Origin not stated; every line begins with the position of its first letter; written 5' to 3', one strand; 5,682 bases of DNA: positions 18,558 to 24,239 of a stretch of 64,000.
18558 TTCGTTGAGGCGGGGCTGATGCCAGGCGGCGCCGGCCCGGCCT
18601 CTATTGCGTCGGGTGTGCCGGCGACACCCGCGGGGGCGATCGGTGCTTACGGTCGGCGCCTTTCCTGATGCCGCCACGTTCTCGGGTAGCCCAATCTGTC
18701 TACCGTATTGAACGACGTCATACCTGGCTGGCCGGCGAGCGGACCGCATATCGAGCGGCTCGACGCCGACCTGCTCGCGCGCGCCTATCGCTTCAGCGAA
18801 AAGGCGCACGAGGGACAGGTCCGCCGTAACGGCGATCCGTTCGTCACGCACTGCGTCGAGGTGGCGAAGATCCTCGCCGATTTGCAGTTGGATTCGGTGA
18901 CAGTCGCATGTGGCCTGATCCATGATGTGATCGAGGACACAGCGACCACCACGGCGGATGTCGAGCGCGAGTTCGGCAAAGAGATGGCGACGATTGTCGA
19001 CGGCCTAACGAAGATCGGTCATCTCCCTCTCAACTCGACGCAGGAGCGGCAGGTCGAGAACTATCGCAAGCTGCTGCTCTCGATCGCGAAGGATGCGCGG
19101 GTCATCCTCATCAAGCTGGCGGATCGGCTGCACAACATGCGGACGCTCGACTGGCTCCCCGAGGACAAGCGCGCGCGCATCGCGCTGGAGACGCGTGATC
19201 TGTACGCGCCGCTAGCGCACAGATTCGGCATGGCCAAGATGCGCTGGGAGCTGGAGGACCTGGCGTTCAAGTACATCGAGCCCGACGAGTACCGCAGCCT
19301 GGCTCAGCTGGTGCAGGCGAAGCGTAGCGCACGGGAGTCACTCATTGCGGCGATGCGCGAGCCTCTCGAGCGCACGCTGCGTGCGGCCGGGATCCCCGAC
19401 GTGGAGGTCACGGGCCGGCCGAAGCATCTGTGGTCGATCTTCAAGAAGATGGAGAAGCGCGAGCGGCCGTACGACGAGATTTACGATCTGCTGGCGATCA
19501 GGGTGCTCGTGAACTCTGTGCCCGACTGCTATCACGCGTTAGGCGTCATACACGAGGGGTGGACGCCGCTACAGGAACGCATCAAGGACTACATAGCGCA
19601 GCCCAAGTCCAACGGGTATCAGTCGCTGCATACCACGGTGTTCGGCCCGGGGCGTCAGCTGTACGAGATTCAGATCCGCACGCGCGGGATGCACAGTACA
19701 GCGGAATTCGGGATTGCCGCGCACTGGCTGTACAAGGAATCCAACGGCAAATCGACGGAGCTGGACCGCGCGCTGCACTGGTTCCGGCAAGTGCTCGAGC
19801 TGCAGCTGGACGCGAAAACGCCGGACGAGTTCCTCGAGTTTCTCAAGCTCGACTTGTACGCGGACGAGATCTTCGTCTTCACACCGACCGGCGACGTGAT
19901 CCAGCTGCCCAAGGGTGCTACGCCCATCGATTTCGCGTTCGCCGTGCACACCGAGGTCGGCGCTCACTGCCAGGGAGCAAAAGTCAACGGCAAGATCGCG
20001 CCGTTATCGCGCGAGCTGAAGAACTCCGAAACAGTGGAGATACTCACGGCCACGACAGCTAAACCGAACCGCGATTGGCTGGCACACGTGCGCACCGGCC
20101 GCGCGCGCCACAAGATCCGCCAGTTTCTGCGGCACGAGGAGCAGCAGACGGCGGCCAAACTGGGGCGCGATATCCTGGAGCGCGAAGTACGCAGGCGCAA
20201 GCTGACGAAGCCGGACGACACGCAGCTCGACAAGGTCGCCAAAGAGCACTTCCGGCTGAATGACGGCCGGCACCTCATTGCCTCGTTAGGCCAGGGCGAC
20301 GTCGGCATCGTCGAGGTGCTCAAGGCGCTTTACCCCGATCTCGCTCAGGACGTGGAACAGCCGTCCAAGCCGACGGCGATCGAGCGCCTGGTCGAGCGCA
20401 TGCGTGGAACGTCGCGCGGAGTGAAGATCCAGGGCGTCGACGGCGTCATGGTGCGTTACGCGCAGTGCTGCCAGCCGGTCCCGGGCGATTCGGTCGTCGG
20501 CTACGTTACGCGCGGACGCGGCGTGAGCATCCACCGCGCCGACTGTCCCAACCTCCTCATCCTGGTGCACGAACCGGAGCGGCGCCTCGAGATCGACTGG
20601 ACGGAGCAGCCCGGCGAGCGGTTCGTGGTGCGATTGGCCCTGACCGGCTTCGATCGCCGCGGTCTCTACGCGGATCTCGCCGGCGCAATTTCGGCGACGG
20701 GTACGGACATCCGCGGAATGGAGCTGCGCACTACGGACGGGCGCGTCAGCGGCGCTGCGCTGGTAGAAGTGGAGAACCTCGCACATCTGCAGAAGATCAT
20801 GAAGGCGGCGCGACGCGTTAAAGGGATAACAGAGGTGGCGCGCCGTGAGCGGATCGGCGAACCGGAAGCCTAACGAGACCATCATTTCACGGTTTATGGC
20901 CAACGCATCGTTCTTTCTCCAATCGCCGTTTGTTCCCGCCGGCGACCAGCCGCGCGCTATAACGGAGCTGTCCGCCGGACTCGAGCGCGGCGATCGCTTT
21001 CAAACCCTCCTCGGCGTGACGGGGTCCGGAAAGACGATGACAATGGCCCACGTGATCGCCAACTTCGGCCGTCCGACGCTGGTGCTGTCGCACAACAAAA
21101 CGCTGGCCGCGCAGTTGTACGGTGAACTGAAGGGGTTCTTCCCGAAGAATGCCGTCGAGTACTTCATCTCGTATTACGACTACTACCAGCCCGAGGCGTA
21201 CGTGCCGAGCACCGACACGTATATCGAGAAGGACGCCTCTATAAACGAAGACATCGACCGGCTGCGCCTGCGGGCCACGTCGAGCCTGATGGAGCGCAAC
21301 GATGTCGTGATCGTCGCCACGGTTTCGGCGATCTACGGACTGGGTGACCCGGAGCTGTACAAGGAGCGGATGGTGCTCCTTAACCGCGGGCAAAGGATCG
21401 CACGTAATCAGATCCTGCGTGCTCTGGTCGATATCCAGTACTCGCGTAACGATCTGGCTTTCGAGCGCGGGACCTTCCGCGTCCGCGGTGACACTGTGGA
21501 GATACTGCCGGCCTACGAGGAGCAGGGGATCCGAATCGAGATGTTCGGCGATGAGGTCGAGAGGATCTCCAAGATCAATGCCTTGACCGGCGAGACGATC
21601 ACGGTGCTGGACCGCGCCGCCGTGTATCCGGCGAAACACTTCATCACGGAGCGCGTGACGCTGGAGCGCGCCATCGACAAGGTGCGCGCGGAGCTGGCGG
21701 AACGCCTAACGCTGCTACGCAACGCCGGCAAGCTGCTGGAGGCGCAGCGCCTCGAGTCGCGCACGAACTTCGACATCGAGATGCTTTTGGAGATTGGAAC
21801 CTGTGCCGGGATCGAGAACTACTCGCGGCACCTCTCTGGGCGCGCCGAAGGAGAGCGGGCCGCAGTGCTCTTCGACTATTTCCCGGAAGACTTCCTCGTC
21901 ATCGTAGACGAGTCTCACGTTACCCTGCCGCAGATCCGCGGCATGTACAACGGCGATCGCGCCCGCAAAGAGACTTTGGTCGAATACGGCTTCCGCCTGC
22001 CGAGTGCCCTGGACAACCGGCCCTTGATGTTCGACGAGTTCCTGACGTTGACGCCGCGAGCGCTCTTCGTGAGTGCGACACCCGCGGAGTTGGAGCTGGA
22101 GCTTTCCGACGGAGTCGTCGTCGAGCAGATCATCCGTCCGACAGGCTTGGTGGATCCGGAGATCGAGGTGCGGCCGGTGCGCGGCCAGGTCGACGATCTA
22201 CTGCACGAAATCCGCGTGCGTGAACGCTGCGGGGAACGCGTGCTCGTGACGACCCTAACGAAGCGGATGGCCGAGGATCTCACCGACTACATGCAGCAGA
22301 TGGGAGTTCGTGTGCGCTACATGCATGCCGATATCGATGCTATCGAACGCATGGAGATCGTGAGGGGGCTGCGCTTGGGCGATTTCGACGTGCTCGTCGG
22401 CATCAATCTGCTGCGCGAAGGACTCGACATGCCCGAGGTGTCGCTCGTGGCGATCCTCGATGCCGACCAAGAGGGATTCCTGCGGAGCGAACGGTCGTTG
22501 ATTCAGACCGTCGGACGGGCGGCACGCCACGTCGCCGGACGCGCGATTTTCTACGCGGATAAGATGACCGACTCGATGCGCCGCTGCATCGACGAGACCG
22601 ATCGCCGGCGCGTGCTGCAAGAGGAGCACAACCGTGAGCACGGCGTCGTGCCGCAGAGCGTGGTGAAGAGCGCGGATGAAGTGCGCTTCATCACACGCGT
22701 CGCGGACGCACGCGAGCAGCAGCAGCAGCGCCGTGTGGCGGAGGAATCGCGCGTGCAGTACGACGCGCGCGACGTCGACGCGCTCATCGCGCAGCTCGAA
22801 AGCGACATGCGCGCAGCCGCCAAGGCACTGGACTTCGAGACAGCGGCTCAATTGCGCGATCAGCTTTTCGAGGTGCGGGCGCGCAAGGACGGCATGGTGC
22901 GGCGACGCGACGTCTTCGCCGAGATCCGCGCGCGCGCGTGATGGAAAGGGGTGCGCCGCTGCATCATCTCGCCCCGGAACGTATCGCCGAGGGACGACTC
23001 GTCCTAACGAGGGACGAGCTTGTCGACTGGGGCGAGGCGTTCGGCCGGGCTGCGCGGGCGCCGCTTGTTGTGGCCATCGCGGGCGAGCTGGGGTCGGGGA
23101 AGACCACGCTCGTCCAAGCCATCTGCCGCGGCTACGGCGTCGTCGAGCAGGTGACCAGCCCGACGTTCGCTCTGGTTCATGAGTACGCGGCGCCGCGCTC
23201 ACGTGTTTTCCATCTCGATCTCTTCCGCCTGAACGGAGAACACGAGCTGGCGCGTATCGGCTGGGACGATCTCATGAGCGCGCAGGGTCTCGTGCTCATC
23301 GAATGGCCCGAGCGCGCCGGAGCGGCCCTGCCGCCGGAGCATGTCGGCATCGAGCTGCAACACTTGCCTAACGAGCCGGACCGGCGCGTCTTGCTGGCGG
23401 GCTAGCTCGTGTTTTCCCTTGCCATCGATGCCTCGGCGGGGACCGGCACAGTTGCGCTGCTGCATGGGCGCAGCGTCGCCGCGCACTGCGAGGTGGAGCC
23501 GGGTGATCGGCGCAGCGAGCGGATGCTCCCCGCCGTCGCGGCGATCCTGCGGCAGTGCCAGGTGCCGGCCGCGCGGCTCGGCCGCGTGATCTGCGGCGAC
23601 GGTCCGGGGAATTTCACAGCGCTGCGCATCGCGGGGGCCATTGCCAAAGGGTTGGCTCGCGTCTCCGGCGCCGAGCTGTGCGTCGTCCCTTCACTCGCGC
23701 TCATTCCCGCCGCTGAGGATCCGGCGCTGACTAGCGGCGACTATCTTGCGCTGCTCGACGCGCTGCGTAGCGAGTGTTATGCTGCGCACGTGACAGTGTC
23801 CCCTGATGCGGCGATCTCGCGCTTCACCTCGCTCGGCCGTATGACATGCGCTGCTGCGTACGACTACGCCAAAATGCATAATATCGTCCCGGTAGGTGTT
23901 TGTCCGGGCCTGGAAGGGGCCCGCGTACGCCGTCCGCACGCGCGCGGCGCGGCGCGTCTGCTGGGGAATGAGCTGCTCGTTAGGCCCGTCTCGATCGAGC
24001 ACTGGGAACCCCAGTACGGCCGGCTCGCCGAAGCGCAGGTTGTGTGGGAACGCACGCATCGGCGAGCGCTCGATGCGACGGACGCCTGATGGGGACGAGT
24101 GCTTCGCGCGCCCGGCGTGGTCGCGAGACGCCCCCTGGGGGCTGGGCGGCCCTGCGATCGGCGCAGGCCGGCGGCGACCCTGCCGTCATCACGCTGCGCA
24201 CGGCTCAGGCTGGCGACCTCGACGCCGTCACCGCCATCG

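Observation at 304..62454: Hyper-abundant dispersed octamer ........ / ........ (about one core per 0.6 kb), written through genes in every reading frame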

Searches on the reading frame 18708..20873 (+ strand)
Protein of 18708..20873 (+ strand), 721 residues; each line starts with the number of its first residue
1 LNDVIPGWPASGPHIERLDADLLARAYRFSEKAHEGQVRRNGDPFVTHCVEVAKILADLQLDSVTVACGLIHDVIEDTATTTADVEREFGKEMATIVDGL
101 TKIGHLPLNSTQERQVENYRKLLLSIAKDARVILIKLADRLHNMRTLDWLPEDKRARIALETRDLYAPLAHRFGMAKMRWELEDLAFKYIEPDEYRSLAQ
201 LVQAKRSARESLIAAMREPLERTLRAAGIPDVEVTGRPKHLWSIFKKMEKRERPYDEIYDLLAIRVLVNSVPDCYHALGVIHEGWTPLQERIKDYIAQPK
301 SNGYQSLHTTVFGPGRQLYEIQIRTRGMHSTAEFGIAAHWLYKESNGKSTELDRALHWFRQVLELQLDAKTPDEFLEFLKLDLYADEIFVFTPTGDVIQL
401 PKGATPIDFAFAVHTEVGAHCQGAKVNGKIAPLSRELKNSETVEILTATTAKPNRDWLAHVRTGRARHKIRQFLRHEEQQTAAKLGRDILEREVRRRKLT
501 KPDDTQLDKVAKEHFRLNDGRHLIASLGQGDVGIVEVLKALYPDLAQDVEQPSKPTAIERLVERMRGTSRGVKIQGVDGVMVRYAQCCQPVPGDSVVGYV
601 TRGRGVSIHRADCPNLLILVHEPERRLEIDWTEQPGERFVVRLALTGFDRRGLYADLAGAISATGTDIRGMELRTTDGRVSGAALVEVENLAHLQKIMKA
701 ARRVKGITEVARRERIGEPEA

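Call 26: search_protein_families(library=pfam, proteins=[window:18708-20873:+], max_evalue=0.00001)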
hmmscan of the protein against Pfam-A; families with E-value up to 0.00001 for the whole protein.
window:18708-20873:+ (721 aa): 6 families
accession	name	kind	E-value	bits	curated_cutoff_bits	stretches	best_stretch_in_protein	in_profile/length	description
PF13328.12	HD_4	-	8.8e-46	155.9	27.2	1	26-175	1-155/156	HD domain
PF04607.23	RelA_SpoT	-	1.3e-41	141.9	27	1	236-346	1-112/113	Region found in RelA / SpoT proteins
PF02824.27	TGS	-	1e-20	73.9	22.2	1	388-447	1-60/60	TGS domain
PF19296.4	RelA_AH_RIS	-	6.6e-18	65.9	23.8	1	461-625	4-184/185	RelA/SpoT, AH and RIS domains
PF13291.12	ACT_4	-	2.9e-17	63.5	27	1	636-712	2-80/80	ACT domain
PF01966.28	HD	-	9.1e-09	36.1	22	1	46-144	2-116/116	HD domain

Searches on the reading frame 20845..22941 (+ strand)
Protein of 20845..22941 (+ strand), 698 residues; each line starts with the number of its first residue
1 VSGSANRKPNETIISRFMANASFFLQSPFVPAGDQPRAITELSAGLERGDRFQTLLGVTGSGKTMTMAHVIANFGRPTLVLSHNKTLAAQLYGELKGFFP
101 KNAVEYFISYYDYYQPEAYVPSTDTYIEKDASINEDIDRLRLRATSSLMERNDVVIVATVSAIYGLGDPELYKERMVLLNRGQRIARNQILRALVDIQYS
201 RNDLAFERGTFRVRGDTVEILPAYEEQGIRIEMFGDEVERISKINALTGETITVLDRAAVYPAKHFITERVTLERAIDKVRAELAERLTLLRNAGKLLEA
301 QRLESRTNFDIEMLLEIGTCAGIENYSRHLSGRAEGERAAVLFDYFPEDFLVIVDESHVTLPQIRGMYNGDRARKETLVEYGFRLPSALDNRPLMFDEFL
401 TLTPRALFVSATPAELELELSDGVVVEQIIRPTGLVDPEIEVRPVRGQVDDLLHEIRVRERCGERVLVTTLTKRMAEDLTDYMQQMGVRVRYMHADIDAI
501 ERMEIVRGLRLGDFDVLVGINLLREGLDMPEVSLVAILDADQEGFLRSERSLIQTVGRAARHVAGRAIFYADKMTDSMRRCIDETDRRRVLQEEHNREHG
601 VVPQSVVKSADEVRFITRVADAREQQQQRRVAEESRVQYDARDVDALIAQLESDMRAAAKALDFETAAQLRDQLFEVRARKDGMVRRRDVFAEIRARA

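Call 26: search_protein_families(library=pfam, proteins=[window:20845-22941:+], max_evalue=0.00001)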
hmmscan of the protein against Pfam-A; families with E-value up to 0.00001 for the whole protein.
window:20845-22941:+ (698 aa): 5 families
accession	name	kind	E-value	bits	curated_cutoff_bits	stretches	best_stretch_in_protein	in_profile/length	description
PF17757.6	UvrB_inter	-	5.7e-35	119.7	22.9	1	179-266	3-91/91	UvrB interaction domain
PF12344.14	UvrB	-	3.9e-20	71.9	27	1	569-609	1-41/43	Ultra-violet resistance protein B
PF00271.37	Helicase_C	-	2.9e-19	69.8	23.5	1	451-562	5-109/110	Helicase conserved C-terminal domain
PF04851.21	ResIII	-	6.9e-10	39.5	22.5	1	34-105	7-83/164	Type III restriction enzyme, res subunit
PF02151.25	UVR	-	1.6e-08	34.5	21.5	1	646-678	2-34/36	UvrB/uvrC motif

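Call 33: find_related_loci(query=window:20845-22941:+, collection=metagenome_contigs, flank=10000)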
Query window:20845-22941:+ (698 aa) in metagenome_contigs; peptide patterns used: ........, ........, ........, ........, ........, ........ (x = any residue, [..] = any of these).
600 stretches matched a pattern (row limit reached: there are more); 600 encode a relative of the query (tblastn E <= 1e-3); the best 80 are kept; 80 distinct loci.
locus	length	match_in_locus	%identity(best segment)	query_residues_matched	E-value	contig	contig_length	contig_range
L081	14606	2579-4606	80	18-683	0e+0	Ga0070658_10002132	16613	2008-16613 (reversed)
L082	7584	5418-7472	78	18-697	0e+0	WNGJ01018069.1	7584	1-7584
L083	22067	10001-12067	77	1-679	0e+0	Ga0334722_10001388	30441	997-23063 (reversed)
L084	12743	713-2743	79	9-683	0e+0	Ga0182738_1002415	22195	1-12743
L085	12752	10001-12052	79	18-697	0e+0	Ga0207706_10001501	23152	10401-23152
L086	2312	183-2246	77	6-683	0e+0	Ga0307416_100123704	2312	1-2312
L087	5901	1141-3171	81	4-680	0e+0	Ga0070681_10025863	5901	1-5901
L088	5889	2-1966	77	38-681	0e+0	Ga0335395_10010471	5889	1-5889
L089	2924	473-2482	72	23-698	0e+0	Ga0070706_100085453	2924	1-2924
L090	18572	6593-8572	72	18-680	0e+0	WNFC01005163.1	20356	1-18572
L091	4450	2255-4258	70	24-688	0e+0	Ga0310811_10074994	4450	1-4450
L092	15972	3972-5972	64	12-674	0e+0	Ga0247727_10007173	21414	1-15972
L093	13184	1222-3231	62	21-691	0e+0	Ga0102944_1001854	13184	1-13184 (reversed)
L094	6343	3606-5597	64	14-681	0e+0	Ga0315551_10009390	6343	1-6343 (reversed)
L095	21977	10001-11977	63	23-674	0e+0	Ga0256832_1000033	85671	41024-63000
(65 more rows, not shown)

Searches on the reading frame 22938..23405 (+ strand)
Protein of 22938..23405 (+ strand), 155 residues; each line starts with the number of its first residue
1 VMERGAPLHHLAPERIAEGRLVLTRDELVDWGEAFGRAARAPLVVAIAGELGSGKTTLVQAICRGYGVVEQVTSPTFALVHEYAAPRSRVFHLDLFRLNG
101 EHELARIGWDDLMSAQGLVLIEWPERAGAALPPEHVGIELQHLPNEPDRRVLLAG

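Call 26: search_protein_families(library=pfam, proteins=[window:22938-23405:+], max_evalue=0.00001)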
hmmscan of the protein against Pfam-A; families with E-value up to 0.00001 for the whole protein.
window:22938-23405:+ (155 aa): 1 family
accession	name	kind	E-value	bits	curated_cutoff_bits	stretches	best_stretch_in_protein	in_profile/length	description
PF02367.23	TsaE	-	3.7e-34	117.9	26.6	1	25-144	4-122/128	Threonylcarbamoyl adenosine biosynthesis protein TsaE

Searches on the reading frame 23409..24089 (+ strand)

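Call 26: search_protein_families(library=pfam, proteins=[window:23409-24089:+], max_evalue=0.00001)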
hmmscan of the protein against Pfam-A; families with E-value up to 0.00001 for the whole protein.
window:23409-24089:+ (226 aa): 1 family
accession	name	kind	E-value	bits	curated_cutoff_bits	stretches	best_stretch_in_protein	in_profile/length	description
PF00814.31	TsaD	-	3.3e-12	47.1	24.8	1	36-126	30-121/264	tRNA N6-adenosine threonylcarbamoyltransferase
